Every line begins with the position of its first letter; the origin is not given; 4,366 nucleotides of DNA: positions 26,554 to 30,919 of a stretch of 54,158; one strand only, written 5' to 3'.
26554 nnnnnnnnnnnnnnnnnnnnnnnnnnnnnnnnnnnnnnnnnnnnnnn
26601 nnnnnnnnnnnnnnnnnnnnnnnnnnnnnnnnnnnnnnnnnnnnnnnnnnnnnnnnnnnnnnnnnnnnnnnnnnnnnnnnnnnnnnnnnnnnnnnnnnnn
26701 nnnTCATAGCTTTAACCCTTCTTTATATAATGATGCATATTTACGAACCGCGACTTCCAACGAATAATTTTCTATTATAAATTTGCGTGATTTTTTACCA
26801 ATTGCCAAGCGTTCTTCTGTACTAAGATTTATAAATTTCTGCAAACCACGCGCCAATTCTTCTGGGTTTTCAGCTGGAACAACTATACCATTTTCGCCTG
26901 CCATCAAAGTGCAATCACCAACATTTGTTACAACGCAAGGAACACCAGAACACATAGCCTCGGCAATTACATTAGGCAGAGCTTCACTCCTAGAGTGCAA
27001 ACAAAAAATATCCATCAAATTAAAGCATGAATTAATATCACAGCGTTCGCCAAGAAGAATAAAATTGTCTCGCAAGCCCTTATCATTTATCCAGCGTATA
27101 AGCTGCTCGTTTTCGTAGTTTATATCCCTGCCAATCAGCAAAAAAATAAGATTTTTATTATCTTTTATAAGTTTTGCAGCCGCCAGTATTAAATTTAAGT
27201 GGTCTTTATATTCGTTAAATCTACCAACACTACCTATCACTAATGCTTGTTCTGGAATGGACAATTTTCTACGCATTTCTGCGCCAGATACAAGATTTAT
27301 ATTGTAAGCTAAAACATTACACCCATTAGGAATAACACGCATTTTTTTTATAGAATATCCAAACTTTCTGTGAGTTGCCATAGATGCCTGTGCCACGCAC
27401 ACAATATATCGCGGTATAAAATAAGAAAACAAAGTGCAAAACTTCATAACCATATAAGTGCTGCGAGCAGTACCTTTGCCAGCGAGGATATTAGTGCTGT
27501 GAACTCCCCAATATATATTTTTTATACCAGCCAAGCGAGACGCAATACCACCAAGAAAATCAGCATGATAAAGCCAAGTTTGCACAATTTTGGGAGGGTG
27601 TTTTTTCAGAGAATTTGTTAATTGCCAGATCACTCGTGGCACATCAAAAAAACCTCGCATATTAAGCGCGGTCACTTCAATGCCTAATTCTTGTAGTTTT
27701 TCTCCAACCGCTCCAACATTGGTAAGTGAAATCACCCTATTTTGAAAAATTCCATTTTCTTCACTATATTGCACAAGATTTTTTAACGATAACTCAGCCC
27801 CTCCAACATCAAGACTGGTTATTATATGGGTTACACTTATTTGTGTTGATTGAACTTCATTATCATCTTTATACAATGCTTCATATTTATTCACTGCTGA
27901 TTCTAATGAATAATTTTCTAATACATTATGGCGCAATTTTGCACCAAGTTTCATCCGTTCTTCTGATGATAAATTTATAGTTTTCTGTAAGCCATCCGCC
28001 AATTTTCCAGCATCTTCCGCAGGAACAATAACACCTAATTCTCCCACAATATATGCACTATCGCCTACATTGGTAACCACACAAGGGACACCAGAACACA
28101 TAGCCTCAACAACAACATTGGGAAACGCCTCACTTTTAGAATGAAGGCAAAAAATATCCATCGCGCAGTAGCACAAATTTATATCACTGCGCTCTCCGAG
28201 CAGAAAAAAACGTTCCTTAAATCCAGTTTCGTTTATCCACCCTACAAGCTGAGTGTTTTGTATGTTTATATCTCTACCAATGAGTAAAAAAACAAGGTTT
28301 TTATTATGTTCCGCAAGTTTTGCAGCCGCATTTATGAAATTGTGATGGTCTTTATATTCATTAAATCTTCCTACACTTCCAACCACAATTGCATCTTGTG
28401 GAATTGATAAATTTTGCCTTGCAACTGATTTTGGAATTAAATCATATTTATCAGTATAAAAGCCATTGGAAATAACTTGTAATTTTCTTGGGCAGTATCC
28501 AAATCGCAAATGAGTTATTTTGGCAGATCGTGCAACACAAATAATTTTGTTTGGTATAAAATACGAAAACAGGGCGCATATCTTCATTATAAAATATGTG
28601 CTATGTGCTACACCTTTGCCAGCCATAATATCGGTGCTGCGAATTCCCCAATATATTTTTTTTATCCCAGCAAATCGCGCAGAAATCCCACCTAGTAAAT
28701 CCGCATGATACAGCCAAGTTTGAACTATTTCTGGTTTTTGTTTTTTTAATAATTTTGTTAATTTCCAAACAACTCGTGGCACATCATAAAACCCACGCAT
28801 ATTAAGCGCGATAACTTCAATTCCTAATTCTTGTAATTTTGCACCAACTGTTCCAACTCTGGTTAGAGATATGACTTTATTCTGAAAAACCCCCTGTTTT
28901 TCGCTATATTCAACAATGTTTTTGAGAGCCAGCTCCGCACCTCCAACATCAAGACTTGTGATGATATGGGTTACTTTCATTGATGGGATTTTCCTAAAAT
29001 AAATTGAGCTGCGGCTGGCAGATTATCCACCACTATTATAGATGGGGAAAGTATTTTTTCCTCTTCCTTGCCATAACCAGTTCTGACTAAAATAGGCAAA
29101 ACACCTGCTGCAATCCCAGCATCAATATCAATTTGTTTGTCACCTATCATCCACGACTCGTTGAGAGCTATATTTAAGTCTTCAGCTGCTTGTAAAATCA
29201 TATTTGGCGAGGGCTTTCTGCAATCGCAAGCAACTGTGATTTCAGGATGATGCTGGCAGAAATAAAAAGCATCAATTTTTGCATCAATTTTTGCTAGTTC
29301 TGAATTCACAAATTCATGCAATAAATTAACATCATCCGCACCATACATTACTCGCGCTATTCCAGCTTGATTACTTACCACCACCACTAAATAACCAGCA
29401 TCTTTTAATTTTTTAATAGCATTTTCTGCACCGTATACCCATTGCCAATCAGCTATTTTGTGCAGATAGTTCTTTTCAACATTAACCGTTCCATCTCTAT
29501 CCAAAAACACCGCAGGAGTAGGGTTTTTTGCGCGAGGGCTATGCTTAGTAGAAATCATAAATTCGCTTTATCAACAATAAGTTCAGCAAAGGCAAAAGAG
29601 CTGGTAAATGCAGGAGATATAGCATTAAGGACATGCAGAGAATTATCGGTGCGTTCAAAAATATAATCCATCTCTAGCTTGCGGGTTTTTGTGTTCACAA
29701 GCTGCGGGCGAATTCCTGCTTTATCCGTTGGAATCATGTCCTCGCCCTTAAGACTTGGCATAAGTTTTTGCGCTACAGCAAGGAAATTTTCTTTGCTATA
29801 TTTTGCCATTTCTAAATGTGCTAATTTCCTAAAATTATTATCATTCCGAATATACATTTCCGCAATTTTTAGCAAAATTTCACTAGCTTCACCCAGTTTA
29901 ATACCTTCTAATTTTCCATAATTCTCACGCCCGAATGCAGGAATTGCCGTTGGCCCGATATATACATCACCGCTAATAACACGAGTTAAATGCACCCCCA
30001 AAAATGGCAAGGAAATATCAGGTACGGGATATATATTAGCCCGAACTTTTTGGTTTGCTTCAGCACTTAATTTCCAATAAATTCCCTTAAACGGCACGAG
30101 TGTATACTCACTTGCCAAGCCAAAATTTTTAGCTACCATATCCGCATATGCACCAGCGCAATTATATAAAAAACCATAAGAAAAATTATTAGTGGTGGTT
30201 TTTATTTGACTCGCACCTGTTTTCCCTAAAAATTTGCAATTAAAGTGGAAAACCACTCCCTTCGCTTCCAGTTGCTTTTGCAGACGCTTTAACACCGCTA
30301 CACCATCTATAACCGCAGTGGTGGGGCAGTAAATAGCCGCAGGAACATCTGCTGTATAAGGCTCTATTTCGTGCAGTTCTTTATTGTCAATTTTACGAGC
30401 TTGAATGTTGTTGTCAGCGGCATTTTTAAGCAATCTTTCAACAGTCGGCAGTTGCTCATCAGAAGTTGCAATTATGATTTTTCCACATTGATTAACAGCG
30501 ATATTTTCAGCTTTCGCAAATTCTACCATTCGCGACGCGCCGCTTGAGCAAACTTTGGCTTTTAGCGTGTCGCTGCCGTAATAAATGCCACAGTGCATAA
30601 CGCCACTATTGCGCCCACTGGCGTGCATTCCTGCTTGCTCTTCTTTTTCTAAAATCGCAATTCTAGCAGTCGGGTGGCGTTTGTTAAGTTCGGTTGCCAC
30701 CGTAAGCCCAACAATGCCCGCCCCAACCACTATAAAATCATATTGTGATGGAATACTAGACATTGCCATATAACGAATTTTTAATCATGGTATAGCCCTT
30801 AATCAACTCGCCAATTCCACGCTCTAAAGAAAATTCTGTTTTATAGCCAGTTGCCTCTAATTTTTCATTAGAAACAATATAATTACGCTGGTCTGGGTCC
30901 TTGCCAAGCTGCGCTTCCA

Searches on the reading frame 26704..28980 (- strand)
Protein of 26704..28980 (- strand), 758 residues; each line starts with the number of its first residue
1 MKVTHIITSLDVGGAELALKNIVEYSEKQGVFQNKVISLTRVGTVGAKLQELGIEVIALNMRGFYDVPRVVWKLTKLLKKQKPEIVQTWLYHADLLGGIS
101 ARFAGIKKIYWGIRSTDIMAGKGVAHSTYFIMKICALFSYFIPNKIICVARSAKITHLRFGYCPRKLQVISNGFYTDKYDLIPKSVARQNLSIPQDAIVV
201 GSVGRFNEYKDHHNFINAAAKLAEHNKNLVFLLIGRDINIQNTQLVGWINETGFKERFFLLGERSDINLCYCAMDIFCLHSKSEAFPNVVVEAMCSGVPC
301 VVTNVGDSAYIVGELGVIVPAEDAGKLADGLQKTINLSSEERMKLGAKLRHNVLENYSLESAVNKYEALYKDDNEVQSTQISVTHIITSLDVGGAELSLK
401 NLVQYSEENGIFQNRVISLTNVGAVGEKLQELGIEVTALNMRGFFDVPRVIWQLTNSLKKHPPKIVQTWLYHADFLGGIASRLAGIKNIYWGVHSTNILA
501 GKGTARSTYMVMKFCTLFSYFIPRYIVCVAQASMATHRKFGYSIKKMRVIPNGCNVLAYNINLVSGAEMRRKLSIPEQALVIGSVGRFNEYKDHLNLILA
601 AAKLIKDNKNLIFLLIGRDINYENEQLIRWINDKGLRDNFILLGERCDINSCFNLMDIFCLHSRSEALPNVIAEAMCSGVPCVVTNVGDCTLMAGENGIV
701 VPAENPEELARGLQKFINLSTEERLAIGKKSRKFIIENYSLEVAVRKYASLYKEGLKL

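Call 45: search_protein_families(library=pfam, proteins=[window:26704-28980:-], max_evalue=0.00001)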
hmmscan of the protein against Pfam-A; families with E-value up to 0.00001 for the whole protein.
window:26704-28980:- (758 aa): 4 families
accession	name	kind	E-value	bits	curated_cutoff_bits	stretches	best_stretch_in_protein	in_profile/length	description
PF00534.26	Glycos_transf_1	-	5.5e-60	202.3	26.4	2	568-733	4-171/172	Glycosyl transferases group 1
PF13692.12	Glyco_trans_1_4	-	3.2e-54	183.5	27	2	581-717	3-140/142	Glycosyl transferases group 1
PF13439.12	Glyco_transf_4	-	1e-24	87.9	28.5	2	392-555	1-167/170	Glycosyltransferase Family 4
PF13579.12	Glyco_trans_4_4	-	6.5e-07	30.3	29.7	0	394-553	2-158/158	Glycosyl transferase 4-like domain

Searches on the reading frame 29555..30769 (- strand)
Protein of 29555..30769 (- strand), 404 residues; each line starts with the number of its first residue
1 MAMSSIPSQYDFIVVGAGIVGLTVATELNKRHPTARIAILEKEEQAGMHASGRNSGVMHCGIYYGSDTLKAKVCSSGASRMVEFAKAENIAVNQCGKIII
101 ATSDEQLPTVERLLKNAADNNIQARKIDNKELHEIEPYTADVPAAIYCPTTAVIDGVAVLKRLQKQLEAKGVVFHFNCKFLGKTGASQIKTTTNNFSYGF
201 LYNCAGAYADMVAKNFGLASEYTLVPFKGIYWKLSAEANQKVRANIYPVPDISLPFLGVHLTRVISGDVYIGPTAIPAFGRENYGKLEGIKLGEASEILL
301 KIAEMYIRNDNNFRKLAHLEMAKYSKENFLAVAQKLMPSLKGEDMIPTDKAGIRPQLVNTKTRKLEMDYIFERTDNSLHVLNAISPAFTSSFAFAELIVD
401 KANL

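Call 45: search_protein_families(library=pfam, proteins=[window:29555-30769:-], max_evalue=0.00001)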
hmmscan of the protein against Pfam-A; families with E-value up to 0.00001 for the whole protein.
window:29555-30769:- (404 aa): 3 families
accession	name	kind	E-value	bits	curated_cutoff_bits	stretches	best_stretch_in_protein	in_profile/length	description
PF01266.30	DAO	-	4.8e-55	187.9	27.9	1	11-400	1-352/353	FAD dependent oxidoreductase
PF13450.12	NAD_binding_8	-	4.8e-07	30.4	21.9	1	14-55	1-40/68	NAD(P)-binding Rossmann-like domain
PF06039.21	Mqo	-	4.3e-06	26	27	0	9-64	2-62/489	Malate:quinone oxidoreductase (Mqo)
